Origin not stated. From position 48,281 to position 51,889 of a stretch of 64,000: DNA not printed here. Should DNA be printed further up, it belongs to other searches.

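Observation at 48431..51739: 1102-aa protein: an uncharacterised helical scaffold of about 870 aa fused to a C-terminal PIN nuclease domain with a large insertion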

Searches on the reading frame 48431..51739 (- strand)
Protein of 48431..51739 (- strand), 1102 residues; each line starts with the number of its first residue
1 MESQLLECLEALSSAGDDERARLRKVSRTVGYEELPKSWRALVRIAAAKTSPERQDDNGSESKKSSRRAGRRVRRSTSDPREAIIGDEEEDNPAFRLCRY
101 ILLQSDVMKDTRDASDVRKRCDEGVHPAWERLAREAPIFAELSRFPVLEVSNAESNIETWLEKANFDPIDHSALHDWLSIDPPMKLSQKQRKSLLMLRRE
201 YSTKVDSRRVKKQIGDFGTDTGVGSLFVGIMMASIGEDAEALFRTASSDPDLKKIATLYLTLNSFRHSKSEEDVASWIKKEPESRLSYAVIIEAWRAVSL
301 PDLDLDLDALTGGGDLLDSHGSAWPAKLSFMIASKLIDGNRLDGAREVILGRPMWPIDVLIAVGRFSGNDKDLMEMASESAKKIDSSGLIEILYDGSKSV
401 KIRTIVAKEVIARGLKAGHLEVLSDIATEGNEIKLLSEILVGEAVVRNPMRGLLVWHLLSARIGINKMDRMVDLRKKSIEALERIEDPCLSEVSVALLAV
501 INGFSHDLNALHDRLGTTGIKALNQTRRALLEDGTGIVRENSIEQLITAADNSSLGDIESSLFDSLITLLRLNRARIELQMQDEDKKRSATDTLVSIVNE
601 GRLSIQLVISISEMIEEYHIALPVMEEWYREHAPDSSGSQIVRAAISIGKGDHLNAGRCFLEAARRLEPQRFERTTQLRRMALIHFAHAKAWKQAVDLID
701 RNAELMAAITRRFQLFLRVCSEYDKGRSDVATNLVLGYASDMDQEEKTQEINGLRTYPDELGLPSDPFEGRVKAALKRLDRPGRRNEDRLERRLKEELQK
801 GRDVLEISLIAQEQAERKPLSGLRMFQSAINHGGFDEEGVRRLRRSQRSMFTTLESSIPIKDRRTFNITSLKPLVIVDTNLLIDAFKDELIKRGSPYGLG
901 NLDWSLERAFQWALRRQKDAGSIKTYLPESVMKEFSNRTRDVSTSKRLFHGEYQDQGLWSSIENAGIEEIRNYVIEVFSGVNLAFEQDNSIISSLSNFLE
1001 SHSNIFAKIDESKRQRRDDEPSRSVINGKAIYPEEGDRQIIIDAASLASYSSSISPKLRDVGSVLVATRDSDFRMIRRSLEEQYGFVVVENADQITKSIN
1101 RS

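Call 5: search_protein_families(library=pfam, proteins=[window:48431-51739:-], max_evalue=1)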
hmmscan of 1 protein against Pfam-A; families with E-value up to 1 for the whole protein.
window:48431-51739:- (1102 aa): 0 families

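Call 7: find_homologous_proteins(query=window:48431-51739:-)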
Query window:48431-51739:- (1102 aa): 11 proteins with E <= 0.001 among 8000 candidates.
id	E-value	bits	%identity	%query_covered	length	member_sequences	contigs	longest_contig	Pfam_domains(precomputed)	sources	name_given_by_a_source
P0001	0.0e+0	2250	93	100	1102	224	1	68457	-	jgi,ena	-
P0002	0.0e+0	2142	88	100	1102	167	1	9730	-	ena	-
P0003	0.0e+0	1714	71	100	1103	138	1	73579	-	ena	-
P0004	0.0e+0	1457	61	100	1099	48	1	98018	-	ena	-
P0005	0.0e+0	1119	49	100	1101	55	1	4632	-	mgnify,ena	mgnify:FL=1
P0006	0.0e+0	1106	49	100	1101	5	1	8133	-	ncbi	-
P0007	0.0e+0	1103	48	100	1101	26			-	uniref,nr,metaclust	uniref:PIN domain-containing protein n=1 Tax=uncultured organism HF70_19B12 TaxID=357602 RepID=Q2Q0F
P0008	0.0e+0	1103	48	100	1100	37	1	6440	-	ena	-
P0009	0.0e+0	1093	48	100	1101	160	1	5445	-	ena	-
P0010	0.0e+0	1091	48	100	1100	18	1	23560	-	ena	-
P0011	0.0e+0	1091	48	100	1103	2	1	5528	-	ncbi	-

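Call 8: search_protein_families(library=ncbifam, proteins=[window:48431-51739:-], max_evalue=1)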
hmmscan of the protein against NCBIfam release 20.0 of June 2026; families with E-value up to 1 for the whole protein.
window:48431-51739:- (1102 aa): 1 family
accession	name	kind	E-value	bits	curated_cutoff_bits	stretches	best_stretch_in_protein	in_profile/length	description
TIGR02917.1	PEP_TPR_lipo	equivalog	0.0086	14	312.2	1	621-718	450-545/899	XrtA/PEP-CTERM system TPR-repeat protein PrsT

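Call 13: search_solved_structures(query=A1, max_evalue=10, show_alignments=3)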
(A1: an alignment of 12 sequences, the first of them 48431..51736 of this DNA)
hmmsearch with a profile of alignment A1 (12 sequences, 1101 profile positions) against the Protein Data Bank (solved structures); distinct sequences matched with E-value up to 10: 0.

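Call 14: find_encoding_contigs(protein=P0004, flank=10000, max_places=3)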
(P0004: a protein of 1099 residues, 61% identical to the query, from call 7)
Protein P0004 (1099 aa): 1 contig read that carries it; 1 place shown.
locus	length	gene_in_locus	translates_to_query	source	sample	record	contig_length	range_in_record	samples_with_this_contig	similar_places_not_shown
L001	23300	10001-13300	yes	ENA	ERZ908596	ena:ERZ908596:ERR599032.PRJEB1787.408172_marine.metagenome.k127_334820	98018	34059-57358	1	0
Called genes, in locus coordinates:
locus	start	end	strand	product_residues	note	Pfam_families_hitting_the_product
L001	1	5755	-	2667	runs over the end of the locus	PF02369:Big_1 (faint), PF13559:DUF4129 (faint)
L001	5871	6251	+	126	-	PF02261:Asp_decarbox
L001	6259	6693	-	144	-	PF02590:SPOUT_MTase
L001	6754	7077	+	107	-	-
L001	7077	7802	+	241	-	-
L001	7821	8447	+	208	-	PF01923:Cob_adeno_trans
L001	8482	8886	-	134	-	PF00293:NUDIX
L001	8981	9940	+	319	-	-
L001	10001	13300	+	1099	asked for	-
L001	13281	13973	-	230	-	PF05724:TPMT, PF03848:TehB (weak), PF13489:Methyltransf_23 (weak), PF08241:Methyltransf_11, PF08242:Methyltransf_12, PF13649:Methyltransf_25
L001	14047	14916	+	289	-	PF01036:Bac_rhodopsin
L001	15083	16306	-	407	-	PF00180:Iso_dh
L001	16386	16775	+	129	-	PF02566:OsmC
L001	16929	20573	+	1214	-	PF08471:Ribonuc_red_2_N, PF02867:Ribonuc_red_lgC, PF12637:TSCPD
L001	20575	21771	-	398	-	-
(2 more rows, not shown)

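Call 15: find_encoding_contigs(protein=P0010, flank=10000, max_places=3)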
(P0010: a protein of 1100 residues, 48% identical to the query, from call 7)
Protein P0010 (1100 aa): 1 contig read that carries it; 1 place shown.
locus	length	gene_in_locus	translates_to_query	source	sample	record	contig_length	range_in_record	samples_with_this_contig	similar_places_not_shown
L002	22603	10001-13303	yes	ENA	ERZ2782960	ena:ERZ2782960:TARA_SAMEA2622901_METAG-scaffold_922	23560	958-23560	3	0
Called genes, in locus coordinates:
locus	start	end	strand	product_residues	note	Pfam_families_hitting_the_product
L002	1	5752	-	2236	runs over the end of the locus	?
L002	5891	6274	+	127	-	PF02261:Asp_decarbox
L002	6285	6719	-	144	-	PF02590:SPOUT_MTase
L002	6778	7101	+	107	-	-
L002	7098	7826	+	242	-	-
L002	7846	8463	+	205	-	PF01923:Cob_adeno_trans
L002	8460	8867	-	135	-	PF00293:NUDIX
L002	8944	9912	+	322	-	-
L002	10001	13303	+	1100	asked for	-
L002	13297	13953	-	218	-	PF05724:TPMT, PF13489:Methyltransf_23 (weak), PF13649:Methyltransf_25, PF08241:Methyltransf_11, PF08242:Methyltransf_12 (weak)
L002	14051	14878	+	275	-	PF01036:Bac_rhodopsin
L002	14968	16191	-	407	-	PF00180:Iso_dh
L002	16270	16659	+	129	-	PF02566:OsmC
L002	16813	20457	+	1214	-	PF08471:Ribonuc_red_2_N, PF02867:Ribonuc_red_lgC, PF12637:TSCPD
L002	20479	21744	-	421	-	-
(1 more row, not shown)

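Call 18: search_protein_families(library=pfam, alignment_id=A1, max_evalue=10)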
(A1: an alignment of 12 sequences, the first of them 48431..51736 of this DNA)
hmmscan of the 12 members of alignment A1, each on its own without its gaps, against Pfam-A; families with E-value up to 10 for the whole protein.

A. member 1, window:48431-51736:- (1101 aa): 0 families

B. families by the number of members that match (of 12 scanned): 8 families
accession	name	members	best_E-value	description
PF09613.16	HrpB1_HrpK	6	0.016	Bacterial type III secretion protein (HrpB1_HrpK)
PF02671.26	PAH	3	0.029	Paired amphipathic helix repeat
PF03874.21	RNA_pol_Rpb4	1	0.046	RNA polymerase Rpb4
PF01850.27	PIN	1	0.08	PIN domain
PF05597.16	Phasin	1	0.15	Poly(hydroxyalcanoate) granule associated protein (phasin)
PF00306.32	ATP-synt_ab_C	1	0.21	ATP synthase alpha/beta chain, C terminal domain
PF01031.25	Dynamin_M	1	0.22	Dynamin central region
PF13432.12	TPR_16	1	0.36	Tetratricopeptide repeat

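Call 21: search_protein_representatives(alignment_id=A1)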
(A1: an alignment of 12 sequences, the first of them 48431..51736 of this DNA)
Query: 12 sequences, 1101 profile positions. Proteins with E-value up to 0.001 (for the whole library): 142; up to 1e-10: 92; up to 1e-30: 45. The best 142 are listed.
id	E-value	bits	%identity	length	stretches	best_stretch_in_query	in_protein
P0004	0.0e+00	1895.2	-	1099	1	1-1098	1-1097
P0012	3.1e-241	819.9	-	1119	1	1-1096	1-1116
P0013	1.4e-239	814.5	-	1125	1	1-1095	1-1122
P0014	6.7e-231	785.7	-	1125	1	2-1097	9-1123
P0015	8.6e-222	755.6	-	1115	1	1-1094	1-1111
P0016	2.0e-208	711.3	-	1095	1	35-1098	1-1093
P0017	2.3e-189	648.2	-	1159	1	2-1097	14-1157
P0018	9.4e-164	563.4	-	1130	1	2-1097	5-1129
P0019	1.2e-160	553.1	-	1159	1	2-1094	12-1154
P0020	4.4e-140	485.0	-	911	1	1-836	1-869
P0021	1.5e-138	480.0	-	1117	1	48-1096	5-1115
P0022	3.4e-138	478.7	-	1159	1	2-1094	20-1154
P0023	6.8e-132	457.9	-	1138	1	20-1097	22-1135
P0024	2.2e-131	456.2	-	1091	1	2-1096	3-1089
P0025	3.7e-131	455.5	-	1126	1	2-1094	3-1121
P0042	2.1e-78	280.8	-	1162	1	35-1091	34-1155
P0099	4.1e-11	57.9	-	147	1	989-1095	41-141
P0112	6.8e-09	50.6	-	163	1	954-1082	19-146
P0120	6.9e-08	47.2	-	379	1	54-181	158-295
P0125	3.7e-07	44.8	-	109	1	1059-1098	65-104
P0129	2.4e-06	42.2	-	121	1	1020-1095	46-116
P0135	2.0e-05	39.1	-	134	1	1026-1093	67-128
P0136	2.5e-05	38.8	-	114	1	1022-1092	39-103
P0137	3.3e-05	38.4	-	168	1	987-1096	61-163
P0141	6.1e-05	37.5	-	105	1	1044-1093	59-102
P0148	7.5e-04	33.9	-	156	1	1050-1094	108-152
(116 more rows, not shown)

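Call 28: find_related_loci(query=A3, collection=genome_contigs, flank=6000)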
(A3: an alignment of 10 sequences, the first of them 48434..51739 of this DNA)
Query A3 (1102 aa) in genome_contigs; peptide patterns used: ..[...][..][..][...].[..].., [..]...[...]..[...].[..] (x = any residue, [..] = any of these).
244 stretches matched a pattern; 134 encode a relative of the query (tblastn E <= 1e-3); the best 80 are kept; 80 distinct loci.
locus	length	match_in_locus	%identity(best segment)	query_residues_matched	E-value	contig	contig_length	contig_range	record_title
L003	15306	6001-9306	88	1-1102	0e+0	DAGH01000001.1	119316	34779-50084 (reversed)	MAG TPA_asm: Euryarchaeota archaeon UBA182 UBA182_contig_1728, whole genome shotgun sequence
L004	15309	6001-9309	71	1-1100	0e+0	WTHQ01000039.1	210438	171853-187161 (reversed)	MAG: Methanobacteriota archaeon isolate PL34864bin_10 NODE_3_length_210438_cov_25.034765, whole genome shotgun sequence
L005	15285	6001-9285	61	1-1097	0e+0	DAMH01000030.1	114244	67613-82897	MAG TPA_asm: Euryarchaeota archaeon UBA552 UBA552_contig_1963, whole genome shotgun sequence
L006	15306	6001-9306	94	1-1102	0e+0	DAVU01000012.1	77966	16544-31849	MAG TPA_asm: Euryarchaeota archaeon UBA487 UBA487_contig_2539, whole genome shotgun sequence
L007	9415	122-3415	48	1-1099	0e+0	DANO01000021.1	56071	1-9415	MAG TPA_asm: Euryarchaeota archaeon UBA171 UBA171_contig_24090, whole genome shotgun sequence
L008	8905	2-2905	49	129-1099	0e+0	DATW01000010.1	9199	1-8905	MAG TPA_asm: Euryarchaeota archaeon UBA250 UBA250_contig_38462, whole genome shotgun sequence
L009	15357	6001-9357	36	1-1102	0e+0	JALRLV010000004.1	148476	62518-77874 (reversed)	MAG: Candidatus Thalassarchaeaceae archaeon isolate WKH.41 NODE_4_length_148476_cov_14.111025, whole genome shotgun sequ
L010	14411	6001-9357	36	1-1102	0e+0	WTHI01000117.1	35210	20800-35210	MAG: Methanobacteriota archaeon isolate PL34863bin_27 NODE_351_length_35210_cov_89.744190, whole genome shotgun sequence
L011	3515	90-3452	35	1-1099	0e+0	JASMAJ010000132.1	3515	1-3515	MAG: Candidatus Thalassarchaeaceae archaeon isolate ETNP2_MAG_92 NODE_132_length_3515_cov_3.759162, whole genome shotgun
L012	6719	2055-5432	33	1-1099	0e+0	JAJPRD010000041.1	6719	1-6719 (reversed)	MAG: Candidatus Thalassarchaeaceae archaeon isolate MAG_45 20082D-01-04-S10-L004-001_6342, whole genome shotgun sequence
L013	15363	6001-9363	35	1-1099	0e+0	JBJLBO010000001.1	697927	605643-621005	MAG: Candidatus Thalassarchaeaceae archaeon isolate LRMED-021 MGIIb-O1-LRMED-021-C1, whole genome shotgun sequence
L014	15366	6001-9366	35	1-1102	0e+0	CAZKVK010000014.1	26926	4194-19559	MAG TPA_asm: uncultured Candidatus Poseidoniales archaeon isolate SRP077602_co3_204 genome assembly, contig: NODE_2028_l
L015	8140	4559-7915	35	1-1102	0e+0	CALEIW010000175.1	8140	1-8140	MAG TPA_asm: uncultured euryarchaeote isolate ERR598969_bin.13_CONCOCT_v1.1_MAG genome assembly, contig: ERZ832854.709,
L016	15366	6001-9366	34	1-1102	0e+0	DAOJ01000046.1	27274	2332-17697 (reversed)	MAG TPA_asm: Euryarchaeota archaeon UBA106 UBA106_contig_963, whole genome shotgun sequence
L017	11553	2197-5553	35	1-1102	0e+0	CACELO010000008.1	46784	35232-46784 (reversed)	uncultured Candidatus Poseidoniales archaeon isolate AG-404-A19 genome assembly, contig: AG-404-A19_NODE_8, whole genome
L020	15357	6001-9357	35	1-1102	0e+0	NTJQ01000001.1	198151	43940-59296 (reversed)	MAG: Marine Group II euryarchaeote MED-G37 EUII-MED-G37-C1, whole genome shotgun sequence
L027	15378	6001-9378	35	1-1102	3e-179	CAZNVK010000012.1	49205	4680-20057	MAG TPA_asm: uncultured Candidatus Poseidoniales archaeon isolate SRP167671_co2_219 genome assembly, contig: NODE_894_le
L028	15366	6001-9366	35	1-1102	2e-179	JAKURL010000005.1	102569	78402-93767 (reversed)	MAG: Candidatus Thalassarchaeum sp. isolate ALOHA_A2.5_54 A2.5-MGIIb-O1-3_5, whole genome shotgun sequence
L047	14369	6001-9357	36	1-1102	0e+0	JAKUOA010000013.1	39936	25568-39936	MAG: Candidatus Thalassarchaeum sp. isolate ALOHA_A2.0_21 A2.0-MGIIb-O1-2_13, whole genome shotgun sequence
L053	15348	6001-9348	32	1-1094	8e-159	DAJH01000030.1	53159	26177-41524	MAG TPA_asm: Euryarchaeota archaeon UBA173 UBA173_contig_987, whole genome shotgun sequence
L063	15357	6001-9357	35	1-1102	0e+0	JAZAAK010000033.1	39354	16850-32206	MAG: Thermoplasmatota archaeon isolate XB_MAG656 DB_MAG656_0033, whole genome shotgun sequence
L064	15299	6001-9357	36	1-1102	0e+0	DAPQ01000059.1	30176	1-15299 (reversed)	MAG TPA_asm: Euryarchaeota archaeon UBA19 UBA19_contig_10139, whole genome shotgun sequence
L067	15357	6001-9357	36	1-1102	0e+0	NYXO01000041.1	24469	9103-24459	MAG: Methanobacteriota archaeon isolate ARS96 14369, whole genome shotgun sequence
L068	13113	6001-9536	36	1-1102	1e-144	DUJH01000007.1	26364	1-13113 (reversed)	TPA_asm: Candidatus Thalassarchaeaceae archaeon isolate UBA8684 contig_2034, whole genome shotgun sequence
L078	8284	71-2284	38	373-1102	4e-140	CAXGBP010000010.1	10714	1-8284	MAG TPA_asm: uncultured Candidatus Poseidoniales archaeon isolate ERR598971_concoct_120 genome assembly, contig: ERZ8330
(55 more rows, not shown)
